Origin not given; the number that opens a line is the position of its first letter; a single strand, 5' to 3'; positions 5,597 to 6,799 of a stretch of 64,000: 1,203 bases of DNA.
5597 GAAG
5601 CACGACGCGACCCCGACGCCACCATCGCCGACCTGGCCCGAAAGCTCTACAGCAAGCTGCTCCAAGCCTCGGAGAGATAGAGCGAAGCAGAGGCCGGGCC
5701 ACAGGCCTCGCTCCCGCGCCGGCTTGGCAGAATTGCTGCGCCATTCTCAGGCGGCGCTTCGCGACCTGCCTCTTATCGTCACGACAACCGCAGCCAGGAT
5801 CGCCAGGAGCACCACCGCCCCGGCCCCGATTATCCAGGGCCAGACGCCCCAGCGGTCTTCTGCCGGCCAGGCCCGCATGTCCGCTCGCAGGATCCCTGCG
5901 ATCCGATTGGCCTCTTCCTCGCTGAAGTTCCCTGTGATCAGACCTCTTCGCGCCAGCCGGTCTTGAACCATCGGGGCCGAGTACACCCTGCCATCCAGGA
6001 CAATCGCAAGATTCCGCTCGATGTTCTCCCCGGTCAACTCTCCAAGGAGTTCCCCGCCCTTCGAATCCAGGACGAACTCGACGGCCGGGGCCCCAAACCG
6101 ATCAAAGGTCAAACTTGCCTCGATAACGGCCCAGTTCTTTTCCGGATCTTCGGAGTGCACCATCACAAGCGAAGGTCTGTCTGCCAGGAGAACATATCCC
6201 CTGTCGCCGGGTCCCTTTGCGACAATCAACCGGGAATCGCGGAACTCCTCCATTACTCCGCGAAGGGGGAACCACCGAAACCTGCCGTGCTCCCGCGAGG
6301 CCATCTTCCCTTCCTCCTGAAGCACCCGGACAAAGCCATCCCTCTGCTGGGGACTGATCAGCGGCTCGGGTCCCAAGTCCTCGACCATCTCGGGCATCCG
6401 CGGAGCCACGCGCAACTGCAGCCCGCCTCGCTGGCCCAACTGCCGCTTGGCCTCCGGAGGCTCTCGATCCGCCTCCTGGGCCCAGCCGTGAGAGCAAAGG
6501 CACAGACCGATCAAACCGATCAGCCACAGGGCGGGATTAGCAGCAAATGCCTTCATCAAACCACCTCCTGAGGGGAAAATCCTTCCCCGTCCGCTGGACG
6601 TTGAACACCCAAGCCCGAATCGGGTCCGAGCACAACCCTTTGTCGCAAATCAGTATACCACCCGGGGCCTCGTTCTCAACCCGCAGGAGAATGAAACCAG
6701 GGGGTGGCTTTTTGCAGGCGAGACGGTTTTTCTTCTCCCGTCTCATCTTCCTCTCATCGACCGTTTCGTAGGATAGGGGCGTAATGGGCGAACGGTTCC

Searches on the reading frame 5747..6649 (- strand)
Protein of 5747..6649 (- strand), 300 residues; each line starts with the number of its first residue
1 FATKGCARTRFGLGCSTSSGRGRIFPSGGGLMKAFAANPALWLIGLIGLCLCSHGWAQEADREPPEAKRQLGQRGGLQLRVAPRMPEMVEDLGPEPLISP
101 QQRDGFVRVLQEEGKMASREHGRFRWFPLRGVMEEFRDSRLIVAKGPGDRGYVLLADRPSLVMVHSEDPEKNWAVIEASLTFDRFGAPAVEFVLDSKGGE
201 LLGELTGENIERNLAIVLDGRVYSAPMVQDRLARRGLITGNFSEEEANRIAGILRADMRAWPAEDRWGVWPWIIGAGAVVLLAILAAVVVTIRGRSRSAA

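Call 7: search_protein_families(library=pfam, max_evalue=0.001, proteins=[window:5747-6649:-])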
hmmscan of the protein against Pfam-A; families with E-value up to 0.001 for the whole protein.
window:5747-6649:- (300 aa): 1 family
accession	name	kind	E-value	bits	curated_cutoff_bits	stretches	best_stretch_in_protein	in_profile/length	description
PF22599.2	SecDF_P1_head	-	2.6e-22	79.3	27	1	174-256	25-109/114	SecDF, P1 head subdomain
